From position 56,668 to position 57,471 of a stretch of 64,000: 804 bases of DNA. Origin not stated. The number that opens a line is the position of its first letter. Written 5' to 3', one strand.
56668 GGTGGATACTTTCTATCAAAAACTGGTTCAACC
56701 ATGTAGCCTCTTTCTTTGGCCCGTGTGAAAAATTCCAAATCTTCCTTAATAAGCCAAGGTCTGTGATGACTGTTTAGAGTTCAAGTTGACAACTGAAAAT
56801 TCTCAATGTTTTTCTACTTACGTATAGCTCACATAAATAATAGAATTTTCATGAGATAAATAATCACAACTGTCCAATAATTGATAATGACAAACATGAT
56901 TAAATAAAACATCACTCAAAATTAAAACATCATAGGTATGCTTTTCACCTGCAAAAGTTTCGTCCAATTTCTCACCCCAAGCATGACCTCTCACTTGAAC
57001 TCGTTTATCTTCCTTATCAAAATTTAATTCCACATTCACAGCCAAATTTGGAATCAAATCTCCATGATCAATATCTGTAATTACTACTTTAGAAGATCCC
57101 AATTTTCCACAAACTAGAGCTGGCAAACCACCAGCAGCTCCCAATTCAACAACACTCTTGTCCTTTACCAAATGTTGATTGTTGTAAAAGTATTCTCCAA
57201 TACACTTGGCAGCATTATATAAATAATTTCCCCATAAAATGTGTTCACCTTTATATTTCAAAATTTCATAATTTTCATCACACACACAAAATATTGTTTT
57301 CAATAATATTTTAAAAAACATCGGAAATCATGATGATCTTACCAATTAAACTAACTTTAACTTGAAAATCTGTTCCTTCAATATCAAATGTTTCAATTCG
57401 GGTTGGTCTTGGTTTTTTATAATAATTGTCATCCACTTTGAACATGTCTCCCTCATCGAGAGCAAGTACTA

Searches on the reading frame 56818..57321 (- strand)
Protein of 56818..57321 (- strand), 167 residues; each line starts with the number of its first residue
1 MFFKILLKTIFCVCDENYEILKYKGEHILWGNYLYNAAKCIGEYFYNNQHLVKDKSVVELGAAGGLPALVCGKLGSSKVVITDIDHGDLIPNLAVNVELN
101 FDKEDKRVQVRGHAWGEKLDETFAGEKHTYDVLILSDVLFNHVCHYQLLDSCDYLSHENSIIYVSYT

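Call 74: search_protein_families(library=pfam, proteins=[window:56818-57321:-], max_evalue=0.00001)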
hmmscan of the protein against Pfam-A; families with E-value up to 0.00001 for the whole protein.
window:56818-57321:- (167 aa): 1 family
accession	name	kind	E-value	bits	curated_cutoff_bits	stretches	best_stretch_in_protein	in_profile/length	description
PF10294.15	Methyltransf_16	-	5.6e-17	62.5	21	1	31-166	18-157/174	Lysine methyltransferase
